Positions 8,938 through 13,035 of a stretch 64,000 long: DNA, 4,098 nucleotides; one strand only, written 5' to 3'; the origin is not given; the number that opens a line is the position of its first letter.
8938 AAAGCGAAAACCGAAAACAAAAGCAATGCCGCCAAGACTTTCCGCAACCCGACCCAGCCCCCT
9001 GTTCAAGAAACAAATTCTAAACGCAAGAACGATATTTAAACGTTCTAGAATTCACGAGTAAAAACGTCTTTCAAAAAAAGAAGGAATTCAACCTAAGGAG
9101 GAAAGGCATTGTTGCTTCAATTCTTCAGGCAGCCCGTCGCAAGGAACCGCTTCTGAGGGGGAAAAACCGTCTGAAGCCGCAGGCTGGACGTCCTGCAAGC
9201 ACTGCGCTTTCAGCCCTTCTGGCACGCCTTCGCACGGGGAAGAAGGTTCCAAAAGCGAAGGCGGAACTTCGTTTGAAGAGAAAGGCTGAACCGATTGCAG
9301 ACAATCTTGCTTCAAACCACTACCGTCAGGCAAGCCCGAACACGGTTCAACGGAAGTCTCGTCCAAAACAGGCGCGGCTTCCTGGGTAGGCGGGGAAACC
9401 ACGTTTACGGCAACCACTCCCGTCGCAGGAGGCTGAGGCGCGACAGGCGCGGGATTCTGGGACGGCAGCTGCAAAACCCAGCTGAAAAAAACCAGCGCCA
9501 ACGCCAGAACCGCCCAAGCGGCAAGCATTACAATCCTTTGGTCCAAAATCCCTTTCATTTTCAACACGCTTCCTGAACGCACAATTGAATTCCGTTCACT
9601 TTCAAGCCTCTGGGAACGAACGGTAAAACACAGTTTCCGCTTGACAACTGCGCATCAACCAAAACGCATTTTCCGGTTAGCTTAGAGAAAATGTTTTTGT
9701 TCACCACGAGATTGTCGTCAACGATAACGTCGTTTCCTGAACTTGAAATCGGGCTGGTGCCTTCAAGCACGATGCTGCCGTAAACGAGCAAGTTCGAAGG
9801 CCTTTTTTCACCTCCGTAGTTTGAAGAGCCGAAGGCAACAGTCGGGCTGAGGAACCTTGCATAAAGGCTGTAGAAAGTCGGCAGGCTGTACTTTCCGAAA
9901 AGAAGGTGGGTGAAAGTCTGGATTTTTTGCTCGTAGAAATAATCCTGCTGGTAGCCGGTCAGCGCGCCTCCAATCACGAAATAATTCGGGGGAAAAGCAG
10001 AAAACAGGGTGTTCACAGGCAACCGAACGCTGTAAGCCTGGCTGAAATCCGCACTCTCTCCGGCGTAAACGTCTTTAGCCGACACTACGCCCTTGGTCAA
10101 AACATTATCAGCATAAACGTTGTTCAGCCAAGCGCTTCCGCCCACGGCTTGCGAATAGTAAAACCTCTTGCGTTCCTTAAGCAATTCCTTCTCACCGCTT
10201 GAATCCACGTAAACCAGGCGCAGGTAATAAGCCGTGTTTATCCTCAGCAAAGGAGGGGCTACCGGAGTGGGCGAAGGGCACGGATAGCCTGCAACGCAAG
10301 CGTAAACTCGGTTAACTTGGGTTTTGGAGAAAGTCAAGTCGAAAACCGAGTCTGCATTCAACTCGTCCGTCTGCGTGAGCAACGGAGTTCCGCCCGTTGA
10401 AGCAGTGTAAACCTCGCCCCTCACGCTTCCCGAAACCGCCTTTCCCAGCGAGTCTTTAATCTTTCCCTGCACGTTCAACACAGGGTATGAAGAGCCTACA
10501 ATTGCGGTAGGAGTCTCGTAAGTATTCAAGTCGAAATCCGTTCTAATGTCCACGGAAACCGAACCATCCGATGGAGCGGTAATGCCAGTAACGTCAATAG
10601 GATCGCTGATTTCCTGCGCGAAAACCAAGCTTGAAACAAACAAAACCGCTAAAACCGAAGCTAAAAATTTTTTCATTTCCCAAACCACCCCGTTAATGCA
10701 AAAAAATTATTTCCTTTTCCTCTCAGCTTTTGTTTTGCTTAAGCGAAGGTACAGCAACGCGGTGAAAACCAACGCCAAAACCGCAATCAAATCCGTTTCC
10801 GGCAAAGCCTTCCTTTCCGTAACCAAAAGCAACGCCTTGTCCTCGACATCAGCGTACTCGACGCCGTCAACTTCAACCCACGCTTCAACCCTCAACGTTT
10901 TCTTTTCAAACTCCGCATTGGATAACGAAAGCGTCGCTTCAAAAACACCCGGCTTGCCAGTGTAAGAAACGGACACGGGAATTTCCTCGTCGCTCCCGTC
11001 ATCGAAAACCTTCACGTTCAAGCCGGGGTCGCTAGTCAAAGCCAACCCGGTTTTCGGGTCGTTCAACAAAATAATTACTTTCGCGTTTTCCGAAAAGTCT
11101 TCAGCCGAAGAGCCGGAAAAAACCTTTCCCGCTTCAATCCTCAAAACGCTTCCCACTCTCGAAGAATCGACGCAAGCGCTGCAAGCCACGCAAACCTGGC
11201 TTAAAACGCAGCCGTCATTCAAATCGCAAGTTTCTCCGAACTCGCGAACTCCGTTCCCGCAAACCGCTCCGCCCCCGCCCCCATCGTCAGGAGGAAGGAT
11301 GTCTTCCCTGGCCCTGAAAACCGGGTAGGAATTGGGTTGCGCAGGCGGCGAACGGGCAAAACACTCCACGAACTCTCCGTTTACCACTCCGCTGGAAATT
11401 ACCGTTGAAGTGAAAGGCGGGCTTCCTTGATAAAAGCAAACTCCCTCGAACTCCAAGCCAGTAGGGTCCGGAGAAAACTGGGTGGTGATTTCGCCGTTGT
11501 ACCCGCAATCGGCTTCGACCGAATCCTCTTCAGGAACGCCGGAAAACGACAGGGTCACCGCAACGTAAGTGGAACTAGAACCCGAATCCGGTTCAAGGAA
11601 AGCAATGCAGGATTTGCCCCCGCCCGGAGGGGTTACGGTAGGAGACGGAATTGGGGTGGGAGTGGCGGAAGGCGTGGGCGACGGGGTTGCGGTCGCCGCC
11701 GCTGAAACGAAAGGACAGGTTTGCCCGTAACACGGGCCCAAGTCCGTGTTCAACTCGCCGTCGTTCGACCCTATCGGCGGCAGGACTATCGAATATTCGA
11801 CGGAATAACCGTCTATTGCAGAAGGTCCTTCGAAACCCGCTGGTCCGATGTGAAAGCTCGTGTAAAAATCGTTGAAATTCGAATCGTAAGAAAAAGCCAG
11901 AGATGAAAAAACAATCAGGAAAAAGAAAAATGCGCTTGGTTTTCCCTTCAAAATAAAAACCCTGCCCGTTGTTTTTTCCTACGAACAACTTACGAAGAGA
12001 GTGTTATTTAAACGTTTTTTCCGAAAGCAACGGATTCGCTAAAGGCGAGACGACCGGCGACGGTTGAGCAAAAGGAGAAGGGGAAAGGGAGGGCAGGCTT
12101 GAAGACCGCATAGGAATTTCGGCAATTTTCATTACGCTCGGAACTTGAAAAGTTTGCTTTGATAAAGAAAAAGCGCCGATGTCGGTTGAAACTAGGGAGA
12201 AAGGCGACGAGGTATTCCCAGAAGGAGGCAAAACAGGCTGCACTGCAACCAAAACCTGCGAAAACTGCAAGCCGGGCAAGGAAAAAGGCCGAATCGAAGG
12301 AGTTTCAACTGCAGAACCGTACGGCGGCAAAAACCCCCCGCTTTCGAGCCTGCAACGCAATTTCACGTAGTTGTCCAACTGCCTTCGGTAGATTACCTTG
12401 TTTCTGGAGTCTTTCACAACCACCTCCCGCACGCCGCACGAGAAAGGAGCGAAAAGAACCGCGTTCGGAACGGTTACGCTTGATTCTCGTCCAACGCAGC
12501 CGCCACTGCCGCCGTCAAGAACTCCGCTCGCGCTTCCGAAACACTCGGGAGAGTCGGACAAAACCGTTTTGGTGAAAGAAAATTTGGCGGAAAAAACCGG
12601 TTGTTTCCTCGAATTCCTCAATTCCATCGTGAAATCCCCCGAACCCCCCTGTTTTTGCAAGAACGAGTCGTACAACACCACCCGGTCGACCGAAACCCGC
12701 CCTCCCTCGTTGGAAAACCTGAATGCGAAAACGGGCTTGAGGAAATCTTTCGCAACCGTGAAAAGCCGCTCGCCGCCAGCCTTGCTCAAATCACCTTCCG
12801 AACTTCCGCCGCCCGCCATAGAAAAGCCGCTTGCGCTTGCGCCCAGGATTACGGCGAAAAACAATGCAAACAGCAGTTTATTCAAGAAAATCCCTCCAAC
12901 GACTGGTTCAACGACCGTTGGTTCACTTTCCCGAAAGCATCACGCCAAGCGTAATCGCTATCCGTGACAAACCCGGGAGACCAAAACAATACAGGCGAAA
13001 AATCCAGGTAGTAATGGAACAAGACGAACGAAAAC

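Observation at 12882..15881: ~1000-aa secreted HEFGH zinc metalloprotease combining dockerin-like Ca-binding repeats and CARDB-like repeats, at the head of the surface-protein array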

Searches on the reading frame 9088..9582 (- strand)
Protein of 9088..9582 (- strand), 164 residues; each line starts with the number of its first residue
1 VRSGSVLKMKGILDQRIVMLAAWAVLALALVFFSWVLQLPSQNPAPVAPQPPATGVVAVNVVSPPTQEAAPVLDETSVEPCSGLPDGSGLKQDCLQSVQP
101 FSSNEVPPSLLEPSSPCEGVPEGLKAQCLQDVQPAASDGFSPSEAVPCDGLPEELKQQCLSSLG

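Call 3: search_protein_families(library=pfam, proteins=[window:9088-9582:-], max_evalue=1)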
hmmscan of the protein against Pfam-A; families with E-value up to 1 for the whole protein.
window:9088-9582:- (164 aa): 0 families

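Call 4: search_protein_families(library=ncbifam, proteins=[window:9088-9582:-], max_evalue=1)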
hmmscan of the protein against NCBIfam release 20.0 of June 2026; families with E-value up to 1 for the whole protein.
window:9088-9582:- (164 aa): 1 family
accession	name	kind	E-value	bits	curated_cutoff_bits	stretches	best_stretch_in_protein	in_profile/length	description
NF038083.1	CU044_5270_fam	subfamily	0.45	10.3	100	1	16-75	31-81/284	CU044_5270 family protein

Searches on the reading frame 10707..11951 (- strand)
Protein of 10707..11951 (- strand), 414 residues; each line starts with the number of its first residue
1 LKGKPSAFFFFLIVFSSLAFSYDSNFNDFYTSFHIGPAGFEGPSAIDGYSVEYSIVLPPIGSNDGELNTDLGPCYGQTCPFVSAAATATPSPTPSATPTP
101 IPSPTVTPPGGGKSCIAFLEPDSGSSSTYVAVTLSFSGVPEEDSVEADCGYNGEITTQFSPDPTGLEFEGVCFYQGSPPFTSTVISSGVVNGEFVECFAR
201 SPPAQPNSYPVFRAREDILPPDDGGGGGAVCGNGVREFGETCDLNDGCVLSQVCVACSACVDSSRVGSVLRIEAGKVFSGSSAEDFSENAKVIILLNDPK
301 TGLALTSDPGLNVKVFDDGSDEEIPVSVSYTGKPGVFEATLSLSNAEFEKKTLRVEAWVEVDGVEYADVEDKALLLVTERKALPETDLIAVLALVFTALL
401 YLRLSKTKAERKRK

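Call 3: search_protein_families(library=pfam, proteins=[window:10707-11951:-], max_evalue=1)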
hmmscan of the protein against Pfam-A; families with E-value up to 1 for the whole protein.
window:10707-11951:- (414 aa): 0 families

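Call 4: search_protein_families(library=ncbifam, proteins=[window:10707-11951:-], max_evalue=1)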
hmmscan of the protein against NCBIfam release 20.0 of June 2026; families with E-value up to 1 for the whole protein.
window:10707-11951:- (414 aa): 1 family
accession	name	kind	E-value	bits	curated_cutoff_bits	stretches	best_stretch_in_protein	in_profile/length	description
NF052345.1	S_layer_anammox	exception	0.21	8.8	1400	1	82-112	1278-1313/1596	Kustd1514 family S-layer glycoprotein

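Call 65: search_solved_structures(query=A5, max_evalue=10)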
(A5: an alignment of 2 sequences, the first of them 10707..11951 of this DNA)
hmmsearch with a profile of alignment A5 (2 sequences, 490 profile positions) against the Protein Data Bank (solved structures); distinct sequences matched with E-value up to 10: 1.
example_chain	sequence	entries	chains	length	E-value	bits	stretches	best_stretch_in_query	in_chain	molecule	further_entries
3peb_A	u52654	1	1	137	0.2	13.5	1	366-421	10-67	Dipeptidase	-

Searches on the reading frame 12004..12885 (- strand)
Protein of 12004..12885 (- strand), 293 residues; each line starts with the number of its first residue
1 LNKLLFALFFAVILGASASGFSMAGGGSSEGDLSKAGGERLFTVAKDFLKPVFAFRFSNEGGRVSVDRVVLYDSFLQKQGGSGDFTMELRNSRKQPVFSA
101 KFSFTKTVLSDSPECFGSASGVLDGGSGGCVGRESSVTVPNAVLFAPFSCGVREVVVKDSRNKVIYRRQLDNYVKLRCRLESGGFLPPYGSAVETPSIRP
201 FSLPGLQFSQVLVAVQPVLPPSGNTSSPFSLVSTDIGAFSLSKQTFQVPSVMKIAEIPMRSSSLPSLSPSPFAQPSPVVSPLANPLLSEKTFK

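Call 3: search_protein_families(library=pfam, proteins=[window:12004-12885:-], max_evalue=1)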
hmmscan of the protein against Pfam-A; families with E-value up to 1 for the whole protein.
window:12004-12885:- (293 aa): 0 families

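Call 4: search_protein_families(library=ncbifam, proteins=[window:12004-12885:-], max_evalue=1)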
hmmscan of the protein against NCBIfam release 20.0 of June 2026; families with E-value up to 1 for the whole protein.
window:12004-12885:- (293 aa): 1 family
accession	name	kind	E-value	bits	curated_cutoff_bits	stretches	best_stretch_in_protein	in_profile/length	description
NF001808.0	PRK00522.1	equivalog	0.19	11.1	123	0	152-173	131-152/167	thiol peroxidase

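Call 56: search_solved_structures(query=A3, max_evalue=10, show_alignments=3)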
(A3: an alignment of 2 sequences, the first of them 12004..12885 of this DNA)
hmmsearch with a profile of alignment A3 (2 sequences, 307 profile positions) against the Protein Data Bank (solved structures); distinct sequences matched with E-value up to 10: 0.
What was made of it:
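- There is no Pfam or PDB hit (calls 3, 56).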
